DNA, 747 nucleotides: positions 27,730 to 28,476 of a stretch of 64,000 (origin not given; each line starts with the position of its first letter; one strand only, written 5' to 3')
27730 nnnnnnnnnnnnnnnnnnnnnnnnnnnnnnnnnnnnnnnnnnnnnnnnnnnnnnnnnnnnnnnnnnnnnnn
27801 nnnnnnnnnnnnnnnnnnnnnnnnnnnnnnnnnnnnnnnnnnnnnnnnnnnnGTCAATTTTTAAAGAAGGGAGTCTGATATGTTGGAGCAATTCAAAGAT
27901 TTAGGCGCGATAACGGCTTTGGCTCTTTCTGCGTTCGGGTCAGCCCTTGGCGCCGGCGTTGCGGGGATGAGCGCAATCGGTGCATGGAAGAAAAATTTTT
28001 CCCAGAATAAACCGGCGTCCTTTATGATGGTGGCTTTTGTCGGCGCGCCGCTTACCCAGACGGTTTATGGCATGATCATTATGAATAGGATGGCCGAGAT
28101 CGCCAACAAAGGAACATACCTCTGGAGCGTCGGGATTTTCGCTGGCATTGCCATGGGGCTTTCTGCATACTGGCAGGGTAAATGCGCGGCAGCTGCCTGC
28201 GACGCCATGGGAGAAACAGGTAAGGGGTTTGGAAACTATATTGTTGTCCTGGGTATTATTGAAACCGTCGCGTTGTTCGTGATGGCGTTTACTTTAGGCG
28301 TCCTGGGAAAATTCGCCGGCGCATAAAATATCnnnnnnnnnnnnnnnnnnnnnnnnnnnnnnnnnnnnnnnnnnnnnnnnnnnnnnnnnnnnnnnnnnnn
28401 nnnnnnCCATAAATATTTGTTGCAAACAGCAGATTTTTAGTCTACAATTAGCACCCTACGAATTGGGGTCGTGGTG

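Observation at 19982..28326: Chlamydia/spirochaete-type V-ATPase operon (E, DUF2764-like, A, B, D, I, K) lacking C/F/G, with an inserted secreted protein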

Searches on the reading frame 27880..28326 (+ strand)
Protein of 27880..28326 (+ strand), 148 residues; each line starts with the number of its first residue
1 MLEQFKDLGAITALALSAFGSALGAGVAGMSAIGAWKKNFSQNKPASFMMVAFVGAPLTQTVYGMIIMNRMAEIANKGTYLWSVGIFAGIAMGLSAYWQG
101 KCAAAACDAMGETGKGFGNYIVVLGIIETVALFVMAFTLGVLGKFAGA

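Call 3: search_protein_families(library=pfam, proteins=[window:27880-28326:+], max_evalue=0.01)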
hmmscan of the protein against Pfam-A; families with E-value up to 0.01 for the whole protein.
window:27880-28326:+ (148 aa): 1 family
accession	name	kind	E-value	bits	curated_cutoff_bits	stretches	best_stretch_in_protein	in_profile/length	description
PF00137.26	ATP-synt_C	-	3.5e-14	53.2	24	2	84-137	3-56/60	ATP synthase subunit C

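Call 4: search_protein_families(library=ncbifam, proteins=[window:27880-28326:+], max_evalue=0.01)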
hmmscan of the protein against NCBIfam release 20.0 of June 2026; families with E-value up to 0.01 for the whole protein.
window:27880-28326:+ (148 aa): 6 families
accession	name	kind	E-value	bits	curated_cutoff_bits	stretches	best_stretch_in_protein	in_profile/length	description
NF005174.0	PRK06649.1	equivalog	4.6e-55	185.6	127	1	6-141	4-141/143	V-type ATP synthase subunit K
NF007200.0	PRK09621.1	equivalog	1.7e-19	70.2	108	1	5-139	4-138/141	ATP synthase subunit C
NF004913.0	PRK06271.1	equivalog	4.9e-09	35.8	211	1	8-139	10-138/220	V-type ATP synthase subunit K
NF005124.0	PRK06558.1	equivalog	7.9e-09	35.5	127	1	6-136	17-149/159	V-type ATP synthase subunit K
NF006219.0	PRK08344.1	equivalog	7.4e-08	32.3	108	1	8-141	9-156/161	V-type ATP synthase subunit K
NF011483.0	PRK14893.1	equivalog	0.0013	18.7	188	0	8-145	13-159/162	V-type ATP synthase subunit K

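Call 69: search_solved_structures(query=window:27880-28326:+, max_evalue=0.01, show_alignments=3)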
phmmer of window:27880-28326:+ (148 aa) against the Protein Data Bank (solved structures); distinct sequences matched with E-value up to 0.01: 0.

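Call 70: search_solved_structures(query=window:27880-28326:+, max_evalue=10, show_alignments=4)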
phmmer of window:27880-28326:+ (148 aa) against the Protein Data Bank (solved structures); distinct sequences matched with E-value up to 10: 3.
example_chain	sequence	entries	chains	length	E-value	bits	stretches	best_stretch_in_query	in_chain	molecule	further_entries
8yy1_O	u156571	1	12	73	0.19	15.2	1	82-138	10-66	V-type ATP synthase, subunit K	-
6qum_O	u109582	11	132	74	0.24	14.9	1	81-138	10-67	V-type ATP synthase, subunit K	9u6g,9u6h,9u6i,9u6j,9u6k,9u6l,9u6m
3uor_A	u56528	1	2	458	1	12.8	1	21-67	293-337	ABC transporter sugar binding protein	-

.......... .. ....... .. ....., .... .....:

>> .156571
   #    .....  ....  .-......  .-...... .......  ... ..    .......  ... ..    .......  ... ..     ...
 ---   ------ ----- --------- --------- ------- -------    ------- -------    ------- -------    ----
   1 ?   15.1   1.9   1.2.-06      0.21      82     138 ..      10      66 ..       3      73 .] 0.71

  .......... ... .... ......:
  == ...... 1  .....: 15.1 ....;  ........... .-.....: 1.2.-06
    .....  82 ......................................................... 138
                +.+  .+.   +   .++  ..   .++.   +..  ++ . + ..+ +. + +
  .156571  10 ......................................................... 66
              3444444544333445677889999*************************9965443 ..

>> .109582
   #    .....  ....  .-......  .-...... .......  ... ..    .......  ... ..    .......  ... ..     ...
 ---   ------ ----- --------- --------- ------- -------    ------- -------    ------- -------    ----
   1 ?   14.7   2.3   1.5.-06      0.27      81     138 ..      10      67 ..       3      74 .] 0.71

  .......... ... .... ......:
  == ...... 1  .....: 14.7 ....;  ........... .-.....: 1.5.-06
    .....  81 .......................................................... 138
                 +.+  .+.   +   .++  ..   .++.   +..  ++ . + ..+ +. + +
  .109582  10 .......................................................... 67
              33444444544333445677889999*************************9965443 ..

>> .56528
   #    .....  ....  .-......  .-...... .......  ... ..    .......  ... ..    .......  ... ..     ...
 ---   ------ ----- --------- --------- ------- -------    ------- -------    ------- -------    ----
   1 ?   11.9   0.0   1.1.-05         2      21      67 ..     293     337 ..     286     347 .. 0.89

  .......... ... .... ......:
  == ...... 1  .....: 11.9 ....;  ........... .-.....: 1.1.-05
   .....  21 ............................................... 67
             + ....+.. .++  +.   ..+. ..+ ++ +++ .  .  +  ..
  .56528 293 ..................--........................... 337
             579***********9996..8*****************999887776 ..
